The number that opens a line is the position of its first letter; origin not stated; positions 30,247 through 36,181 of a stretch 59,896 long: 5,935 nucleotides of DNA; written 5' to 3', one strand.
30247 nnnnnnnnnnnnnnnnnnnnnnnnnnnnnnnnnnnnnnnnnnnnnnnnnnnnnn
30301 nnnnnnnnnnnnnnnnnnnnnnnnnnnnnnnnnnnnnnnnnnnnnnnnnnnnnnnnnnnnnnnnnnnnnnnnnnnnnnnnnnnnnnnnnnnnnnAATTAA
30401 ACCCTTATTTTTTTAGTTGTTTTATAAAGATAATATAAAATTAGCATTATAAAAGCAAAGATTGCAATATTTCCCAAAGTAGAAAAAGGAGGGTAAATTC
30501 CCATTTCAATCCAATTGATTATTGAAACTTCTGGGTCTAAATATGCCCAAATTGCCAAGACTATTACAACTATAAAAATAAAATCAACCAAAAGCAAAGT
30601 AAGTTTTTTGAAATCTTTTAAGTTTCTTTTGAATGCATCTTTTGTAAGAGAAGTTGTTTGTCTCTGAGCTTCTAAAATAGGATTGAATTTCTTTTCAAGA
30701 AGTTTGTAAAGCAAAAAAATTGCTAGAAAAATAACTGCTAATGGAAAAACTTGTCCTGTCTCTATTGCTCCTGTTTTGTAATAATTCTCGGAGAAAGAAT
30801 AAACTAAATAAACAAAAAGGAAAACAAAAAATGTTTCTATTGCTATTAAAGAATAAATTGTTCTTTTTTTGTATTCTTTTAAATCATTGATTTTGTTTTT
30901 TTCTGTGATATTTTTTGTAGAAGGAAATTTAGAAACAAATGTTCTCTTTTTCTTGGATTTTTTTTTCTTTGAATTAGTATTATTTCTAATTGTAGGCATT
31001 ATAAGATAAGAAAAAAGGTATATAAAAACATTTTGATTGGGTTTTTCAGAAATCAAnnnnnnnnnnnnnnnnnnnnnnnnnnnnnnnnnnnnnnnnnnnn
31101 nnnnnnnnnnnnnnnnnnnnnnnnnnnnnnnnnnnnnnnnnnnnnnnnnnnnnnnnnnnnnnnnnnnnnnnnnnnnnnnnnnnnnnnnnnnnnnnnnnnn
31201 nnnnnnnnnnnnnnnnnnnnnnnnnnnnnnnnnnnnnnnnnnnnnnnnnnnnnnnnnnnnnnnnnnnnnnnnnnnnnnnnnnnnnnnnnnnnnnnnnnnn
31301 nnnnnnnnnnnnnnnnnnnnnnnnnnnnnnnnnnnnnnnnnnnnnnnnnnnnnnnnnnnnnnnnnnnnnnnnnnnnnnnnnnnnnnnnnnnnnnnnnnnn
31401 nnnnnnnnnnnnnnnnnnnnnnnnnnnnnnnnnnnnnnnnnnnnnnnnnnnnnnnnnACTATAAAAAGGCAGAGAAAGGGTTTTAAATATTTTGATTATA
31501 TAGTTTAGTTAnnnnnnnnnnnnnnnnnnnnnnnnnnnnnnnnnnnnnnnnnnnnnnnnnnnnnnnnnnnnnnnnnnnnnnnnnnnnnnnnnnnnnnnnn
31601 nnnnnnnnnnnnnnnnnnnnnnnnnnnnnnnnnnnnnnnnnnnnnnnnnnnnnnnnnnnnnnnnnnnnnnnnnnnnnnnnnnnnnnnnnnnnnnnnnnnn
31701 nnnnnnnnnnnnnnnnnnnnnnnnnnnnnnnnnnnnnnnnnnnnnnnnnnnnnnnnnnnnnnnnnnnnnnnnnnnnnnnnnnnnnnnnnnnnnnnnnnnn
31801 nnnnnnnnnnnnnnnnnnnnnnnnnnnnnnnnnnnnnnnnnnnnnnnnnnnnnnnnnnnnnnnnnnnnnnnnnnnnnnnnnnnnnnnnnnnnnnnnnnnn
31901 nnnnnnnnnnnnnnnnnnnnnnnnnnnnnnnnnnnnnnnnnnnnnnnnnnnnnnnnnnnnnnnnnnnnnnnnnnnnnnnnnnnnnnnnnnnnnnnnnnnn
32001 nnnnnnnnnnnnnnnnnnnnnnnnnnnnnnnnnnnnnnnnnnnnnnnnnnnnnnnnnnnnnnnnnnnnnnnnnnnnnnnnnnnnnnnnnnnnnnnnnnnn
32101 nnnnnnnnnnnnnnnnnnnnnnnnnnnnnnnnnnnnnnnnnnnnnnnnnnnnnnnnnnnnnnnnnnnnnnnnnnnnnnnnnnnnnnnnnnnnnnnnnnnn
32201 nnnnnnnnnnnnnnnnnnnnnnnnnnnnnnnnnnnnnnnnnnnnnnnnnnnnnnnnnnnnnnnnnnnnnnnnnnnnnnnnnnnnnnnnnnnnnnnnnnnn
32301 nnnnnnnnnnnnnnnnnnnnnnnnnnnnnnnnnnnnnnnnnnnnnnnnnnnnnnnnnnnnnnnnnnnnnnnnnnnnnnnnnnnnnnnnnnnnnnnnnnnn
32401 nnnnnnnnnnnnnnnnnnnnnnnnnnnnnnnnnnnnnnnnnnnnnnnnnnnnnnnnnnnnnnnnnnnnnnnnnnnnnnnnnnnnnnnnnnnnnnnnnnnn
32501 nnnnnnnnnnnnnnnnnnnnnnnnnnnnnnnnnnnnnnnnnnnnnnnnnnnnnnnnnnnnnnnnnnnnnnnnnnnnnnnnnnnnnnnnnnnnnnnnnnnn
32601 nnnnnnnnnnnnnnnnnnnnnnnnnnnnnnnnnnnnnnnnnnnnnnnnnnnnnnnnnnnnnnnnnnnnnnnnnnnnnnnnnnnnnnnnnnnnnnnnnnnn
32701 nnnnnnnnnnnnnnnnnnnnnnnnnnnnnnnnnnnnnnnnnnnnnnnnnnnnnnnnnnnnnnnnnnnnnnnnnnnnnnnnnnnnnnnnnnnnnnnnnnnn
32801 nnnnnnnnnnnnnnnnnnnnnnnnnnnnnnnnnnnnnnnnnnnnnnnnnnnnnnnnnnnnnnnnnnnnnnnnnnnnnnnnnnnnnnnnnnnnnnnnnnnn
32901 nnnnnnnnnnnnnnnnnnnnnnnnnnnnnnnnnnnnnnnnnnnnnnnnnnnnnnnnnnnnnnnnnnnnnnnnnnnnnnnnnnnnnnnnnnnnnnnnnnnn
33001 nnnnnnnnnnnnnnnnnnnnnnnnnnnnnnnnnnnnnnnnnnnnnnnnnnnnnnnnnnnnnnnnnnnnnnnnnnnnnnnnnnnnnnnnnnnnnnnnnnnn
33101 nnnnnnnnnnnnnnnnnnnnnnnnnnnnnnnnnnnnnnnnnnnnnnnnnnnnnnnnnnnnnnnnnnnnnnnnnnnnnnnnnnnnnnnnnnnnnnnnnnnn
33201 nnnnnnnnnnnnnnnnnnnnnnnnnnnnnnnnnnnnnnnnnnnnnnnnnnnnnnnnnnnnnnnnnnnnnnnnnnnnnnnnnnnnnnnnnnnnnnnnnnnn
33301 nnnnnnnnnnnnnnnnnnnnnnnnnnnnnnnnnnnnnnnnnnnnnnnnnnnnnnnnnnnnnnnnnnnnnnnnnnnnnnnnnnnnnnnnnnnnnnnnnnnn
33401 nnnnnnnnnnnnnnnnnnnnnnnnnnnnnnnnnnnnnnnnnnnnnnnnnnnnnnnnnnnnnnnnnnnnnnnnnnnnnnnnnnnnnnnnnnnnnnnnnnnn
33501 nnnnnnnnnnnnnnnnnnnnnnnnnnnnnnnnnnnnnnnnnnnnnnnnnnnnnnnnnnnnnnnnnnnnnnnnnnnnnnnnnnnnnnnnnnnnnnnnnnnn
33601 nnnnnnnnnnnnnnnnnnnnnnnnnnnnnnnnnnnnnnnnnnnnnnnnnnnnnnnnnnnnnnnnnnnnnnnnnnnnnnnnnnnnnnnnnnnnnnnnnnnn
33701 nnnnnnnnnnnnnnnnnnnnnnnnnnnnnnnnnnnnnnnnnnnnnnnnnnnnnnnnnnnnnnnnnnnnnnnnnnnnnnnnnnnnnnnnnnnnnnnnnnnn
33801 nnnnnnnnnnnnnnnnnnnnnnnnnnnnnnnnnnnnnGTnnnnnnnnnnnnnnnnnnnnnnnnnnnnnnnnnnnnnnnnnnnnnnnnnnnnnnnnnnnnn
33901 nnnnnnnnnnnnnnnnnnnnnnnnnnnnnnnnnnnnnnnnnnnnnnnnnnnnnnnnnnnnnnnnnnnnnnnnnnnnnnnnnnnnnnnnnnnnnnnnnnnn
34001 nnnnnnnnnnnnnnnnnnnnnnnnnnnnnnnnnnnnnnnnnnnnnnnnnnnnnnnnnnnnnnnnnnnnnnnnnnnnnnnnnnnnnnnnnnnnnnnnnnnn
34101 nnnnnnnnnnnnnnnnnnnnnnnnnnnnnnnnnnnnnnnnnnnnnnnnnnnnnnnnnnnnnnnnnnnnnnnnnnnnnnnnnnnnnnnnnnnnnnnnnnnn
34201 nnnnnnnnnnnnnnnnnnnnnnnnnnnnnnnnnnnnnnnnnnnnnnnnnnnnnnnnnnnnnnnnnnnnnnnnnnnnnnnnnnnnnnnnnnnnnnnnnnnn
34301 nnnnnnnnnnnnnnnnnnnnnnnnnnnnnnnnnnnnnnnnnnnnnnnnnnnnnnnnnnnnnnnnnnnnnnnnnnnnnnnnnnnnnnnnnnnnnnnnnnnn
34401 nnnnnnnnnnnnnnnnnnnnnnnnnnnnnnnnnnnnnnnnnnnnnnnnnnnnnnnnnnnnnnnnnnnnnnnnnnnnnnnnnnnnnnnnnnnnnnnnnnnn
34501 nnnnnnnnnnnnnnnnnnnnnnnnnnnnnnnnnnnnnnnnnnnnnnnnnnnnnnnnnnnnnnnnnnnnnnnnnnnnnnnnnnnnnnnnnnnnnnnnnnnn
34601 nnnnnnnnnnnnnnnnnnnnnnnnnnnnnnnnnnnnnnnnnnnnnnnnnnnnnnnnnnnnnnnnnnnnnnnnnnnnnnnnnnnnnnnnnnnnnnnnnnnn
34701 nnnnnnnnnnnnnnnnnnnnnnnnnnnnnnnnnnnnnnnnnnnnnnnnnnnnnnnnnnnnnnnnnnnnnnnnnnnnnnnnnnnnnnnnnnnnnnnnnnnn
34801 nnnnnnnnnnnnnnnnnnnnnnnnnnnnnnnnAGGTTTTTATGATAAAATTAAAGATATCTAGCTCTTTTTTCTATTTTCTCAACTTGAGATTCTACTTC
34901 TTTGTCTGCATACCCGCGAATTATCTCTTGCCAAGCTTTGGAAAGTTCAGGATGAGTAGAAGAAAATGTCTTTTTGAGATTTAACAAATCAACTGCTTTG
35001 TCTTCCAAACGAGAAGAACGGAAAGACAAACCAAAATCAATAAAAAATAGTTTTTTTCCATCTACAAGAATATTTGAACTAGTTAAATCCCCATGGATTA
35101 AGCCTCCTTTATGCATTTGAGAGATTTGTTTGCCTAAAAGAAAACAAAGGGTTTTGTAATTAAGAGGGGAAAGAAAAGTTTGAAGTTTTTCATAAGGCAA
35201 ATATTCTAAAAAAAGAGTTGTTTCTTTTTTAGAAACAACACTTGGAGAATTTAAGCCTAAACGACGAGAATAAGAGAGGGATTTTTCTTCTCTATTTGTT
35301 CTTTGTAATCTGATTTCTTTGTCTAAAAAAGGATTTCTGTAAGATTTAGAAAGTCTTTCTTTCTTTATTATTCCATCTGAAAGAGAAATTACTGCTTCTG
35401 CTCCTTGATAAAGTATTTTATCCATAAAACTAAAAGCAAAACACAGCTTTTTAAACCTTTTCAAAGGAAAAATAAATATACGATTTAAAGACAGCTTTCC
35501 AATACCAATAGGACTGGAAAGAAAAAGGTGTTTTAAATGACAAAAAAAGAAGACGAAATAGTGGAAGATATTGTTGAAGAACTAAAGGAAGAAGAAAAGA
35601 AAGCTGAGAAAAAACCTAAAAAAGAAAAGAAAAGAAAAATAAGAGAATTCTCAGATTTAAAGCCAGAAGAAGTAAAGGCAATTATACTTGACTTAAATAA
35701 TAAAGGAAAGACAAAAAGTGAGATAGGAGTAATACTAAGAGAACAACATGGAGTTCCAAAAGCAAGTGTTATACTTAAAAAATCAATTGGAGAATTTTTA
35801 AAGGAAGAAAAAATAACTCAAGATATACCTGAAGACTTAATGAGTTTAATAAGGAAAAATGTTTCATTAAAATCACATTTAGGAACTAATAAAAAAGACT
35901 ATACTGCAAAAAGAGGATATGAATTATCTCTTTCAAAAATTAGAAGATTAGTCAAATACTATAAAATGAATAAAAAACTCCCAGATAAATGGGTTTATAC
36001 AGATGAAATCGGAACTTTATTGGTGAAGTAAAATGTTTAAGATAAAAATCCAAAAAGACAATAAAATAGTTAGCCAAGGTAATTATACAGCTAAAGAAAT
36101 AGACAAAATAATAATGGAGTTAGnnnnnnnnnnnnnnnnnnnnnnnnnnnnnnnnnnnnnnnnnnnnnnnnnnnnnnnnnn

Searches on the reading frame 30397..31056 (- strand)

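Call 81: search_protein_families(library=pfam, proteins=[window:30397-31056:-], max_evalue=0.001)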
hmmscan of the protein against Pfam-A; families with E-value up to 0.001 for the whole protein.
window:30397-31056:- (219 aa): 1 family
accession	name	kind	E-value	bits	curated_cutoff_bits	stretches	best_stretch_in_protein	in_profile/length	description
PF20990.2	DUF2207_C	-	0.00012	22.3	33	1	26-153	93-217/247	Predicted membrane protein (DUF2207) C-terminal domain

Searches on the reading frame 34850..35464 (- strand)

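Call 3: search_protein_families(library=pfam, proteins=[window:34850-35464:-], max_evalue=1)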
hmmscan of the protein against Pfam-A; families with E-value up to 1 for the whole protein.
window:34850-35464:- (204 aa): 11 families
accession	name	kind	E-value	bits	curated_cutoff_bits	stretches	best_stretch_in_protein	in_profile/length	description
PF01163.29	RIO1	-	5.2e-08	33.2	22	1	49-148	48-152/187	RIO domain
PF06293.20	Kdo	-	9.6e-07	28.9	21.3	1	110-185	127-207/207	Lipopolysaccharide kinase (Kdo/WaaP) family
PF00069.31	Pkinase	-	3.2e-06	27.2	31.7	1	77-152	68-150/263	Protein kinase domain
PF01636.29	APH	-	2e-05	24.9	23.2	1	119-157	167-207/239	Phosphotransferase enzyme family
PF07714.23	PK_Tyr_Ser-Thr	-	0.00029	20.7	23.1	1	77-150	71-152/258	Protein tyrosine and serine/threonine kinase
PF19974.5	TCAD9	-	0.0004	20.1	40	1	117-145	294-322/429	Ternary complex associated domain 9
PF03109.22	ABC1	-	0.0021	17.7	22.9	1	74-151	133-218/244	ABC1 atypical kinase-like domain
PF22303.2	OspG_kinase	-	0.05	14.1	27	1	90-145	74-128/152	Protein kinase OspG, kinase domain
PF01633.27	Choline_kinase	-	0.058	13.1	29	1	121-148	163-192/300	Choline/ethanolamine kinase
PF02958.26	EcKL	-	0.059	13.1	22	1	122-188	217-284/294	Ecdysteroid kinase-like family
PF22802.1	RsiG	-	0.37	11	27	1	53-69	19-35/65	RsiG-like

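Call 4: search_protein_families(library=ncbifam, proteins=[window:34850-35464:-], max_evalue=1)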
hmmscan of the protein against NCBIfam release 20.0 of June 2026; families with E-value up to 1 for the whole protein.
window:34850-35464:- (204 aa): 26 families (the best 25 are shown)
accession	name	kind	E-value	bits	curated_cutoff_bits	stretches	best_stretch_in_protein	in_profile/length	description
TIGR03724.2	arch_bud32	equivalog_domain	6e-50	169.4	125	1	21-203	1-192/193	KEOPS complex kinase/ATPase Bud32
NF011462.0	PRK14879.1-3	equivalog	6e-45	153.4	174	1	18-204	3-190/192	Kae1-associated kinase Bud32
NF007174.0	PRK09605.1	equivalog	4e-44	151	447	1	15-204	338-535/535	bifunctional N(6)-L-threonylcarbamoyladenine synthase/serine/threonine protein kinase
NF011463.0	PRK14879.1-4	equivalog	3e-37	128.3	188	1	14-202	19-216/237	Kae1-associated kinase Bud32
NF011464.0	PRK14879.1-7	equivalog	2.8e-33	115.5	246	1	30-203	27-213/221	Kae1-associated kinase Bud32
NF011461.0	PRK14879.1-2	equivalog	4.2e-29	101.9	372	1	17-203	7-209/225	Kae1-associated kinase Bud32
NF011460.0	PRK14879.1-1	equivalog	9e-27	93.7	199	1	21-203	19-220/232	Kae1-associated kinase Bud32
NF002475.0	PRK01723.1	equivalog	9.8e-09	34.6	142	1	110-188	152-238/241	3-deoxy-D-manno-octulosonic acid kinase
NF041645.1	prot_kin_PA4780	equivalog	1.2e-05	24.7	350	1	110-193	152-241/274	PA4780 family RIO1-like protein kinase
NF041310.1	Prot_Kin_Rio1_Halo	equivalog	2.7e-05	23.8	480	1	49-146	136-237/273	serine/threonine-protein kinase Rio1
NF038151.1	lanthi_synth_III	equivalog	0.00024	19.6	575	1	110-152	345-388/833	class III lanthionine synthetase LanKC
NF033068.1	APH_3p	equivalog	0.0011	18.5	205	1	115-171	170-227/255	APH(3') family aminoglycoside O-phosphotransferase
NF038150.1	lanthi_synth_IV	equivalog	0.0013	17.1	650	1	112-152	309-350/851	class IV lanthionine synthetase LanL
NF052427.1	StpK7MSMEG_1200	equivalog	0.0019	16.7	900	1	113-147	120-155/601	serine/threonine protein kinase StpK7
NF007684.0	PRK10359.1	equivalog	0.002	17.8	248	1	112-167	146-199/232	lipopolysaccharide core heptose(II) kinase RfaY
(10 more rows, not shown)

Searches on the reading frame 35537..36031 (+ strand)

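Call 3: search_protein_families(library=pfam, proteins=[window:35537-36031:+], max_evalue=1)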
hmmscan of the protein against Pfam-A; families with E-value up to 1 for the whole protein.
window:35537-36031:+ (164 aa): 3 families
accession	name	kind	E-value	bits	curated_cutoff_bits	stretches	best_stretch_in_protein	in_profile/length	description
PF00312.27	Ribosomal_S15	-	4.2e-12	46.5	31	1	83-154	4-73/81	Ribosomal protein S15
PF08069.17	Ribosomal_S13_N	-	1.7e-10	41.3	25.4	1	32-73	19-60/60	Ribosomal S13/S15 N-terminal domain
PF02672.20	CP12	-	0.0062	17.7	22.7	1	7-52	27-70/70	CP12 domain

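Call 4: search_protein_families(library=ncbifam, proteins=[window:35537-36031:+], max_evalue=1)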
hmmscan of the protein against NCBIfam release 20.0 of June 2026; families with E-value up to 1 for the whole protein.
window:35537-36031:+ (164 aa): 2 families
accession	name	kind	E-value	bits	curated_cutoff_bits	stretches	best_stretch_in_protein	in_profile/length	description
NF006331.0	PRK08561.1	equivalog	8e-42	142.5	154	1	20-163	7-150/152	30S ribosomal protein S15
TIGR00952.1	S15_bact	equivalog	2.6e-05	24.4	63.65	1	108-145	33-70/86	30S ribosomal protein S15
